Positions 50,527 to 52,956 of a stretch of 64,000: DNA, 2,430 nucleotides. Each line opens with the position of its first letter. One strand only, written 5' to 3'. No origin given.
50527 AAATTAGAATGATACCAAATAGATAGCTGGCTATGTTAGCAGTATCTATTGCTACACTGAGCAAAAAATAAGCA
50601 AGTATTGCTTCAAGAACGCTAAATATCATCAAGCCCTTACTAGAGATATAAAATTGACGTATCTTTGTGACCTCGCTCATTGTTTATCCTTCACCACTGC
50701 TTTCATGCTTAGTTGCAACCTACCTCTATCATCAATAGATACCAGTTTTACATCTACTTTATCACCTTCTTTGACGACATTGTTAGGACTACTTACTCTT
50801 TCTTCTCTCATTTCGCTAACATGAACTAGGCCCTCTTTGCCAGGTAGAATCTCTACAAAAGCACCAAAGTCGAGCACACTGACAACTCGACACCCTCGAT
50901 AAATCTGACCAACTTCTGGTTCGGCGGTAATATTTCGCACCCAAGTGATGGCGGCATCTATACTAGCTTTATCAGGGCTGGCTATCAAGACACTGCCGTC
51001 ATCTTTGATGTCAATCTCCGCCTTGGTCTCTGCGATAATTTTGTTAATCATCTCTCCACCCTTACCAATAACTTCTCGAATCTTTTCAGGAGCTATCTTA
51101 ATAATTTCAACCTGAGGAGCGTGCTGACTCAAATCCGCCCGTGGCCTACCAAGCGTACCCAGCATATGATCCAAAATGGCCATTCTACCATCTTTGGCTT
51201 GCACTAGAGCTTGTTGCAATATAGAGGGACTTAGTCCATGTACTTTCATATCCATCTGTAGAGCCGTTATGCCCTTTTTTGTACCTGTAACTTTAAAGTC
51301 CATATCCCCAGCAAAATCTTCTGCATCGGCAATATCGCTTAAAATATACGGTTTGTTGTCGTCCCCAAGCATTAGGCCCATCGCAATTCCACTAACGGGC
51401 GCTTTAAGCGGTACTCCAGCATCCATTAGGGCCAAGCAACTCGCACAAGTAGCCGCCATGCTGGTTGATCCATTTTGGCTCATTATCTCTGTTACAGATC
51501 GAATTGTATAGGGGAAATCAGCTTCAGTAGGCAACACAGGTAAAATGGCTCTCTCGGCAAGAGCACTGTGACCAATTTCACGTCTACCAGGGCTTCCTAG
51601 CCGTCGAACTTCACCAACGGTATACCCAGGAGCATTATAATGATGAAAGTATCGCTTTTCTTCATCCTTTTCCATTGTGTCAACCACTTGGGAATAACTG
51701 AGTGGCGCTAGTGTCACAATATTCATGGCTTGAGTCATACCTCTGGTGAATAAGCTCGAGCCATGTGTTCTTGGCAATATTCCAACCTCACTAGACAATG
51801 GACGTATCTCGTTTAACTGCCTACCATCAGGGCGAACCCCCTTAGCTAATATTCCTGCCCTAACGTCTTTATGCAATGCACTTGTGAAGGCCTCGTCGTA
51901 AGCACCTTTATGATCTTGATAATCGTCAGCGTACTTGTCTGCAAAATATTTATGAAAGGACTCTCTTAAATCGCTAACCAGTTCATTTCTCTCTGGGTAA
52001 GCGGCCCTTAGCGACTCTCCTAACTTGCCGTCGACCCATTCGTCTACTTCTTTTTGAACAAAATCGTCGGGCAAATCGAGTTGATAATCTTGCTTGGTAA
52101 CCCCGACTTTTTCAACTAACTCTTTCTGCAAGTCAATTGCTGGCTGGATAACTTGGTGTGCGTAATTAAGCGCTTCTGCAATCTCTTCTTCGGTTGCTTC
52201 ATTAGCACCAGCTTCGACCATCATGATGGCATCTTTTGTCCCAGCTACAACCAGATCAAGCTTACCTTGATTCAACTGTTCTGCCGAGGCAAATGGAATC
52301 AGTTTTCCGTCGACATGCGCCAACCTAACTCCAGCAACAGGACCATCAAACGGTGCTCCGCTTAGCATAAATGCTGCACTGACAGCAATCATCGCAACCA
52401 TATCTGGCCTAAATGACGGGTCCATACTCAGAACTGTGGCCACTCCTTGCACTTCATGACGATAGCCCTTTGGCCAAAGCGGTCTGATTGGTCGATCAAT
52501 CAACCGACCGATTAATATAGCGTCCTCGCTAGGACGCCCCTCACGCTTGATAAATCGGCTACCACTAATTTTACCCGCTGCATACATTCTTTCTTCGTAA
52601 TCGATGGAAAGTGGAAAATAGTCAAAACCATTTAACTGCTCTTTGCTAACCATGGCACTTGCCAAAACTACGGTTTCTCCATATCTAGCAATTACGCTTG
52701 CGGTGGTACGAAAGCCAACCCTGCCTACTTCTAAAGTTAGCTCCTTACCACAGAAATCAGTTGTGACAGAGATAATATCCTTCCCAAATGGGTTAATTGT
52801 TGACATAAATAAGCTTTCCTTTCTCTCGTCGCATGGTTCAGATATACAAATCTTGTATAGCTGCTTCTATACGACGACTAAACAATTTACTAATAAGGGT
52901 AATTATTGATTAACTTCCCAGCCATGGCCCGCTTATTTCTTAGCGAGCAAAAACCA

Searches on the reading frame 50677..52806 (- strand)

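Call 16: search_protein_families(library=pfam, proteins=[window:50677-52806:-], max_evalue=0.00001)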
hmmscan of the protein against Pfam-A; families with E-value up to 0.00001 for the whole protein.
window:50677-52806:- (709 aa): 4 families
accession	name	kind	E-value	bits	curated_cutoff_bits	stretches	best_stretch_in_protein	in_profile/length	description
PF01138.27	RNase_PH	-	5.7e-49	166.3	25.5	2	333-466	1-130/130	3' exoribonuclease family, domain 1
PF03725.20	RNase_PH_C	-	4.4e-17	62.2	20.8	1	155-218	1-66/67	3' exoribonuclease family, domain 2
PF00575.29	S1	-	1.3e-15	58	22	1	629-702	1-74/74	S1 RNA binding domain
PF00013.35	KH_1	-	3.4e-09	36.7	21.5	1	567-623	2-64/66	KH domain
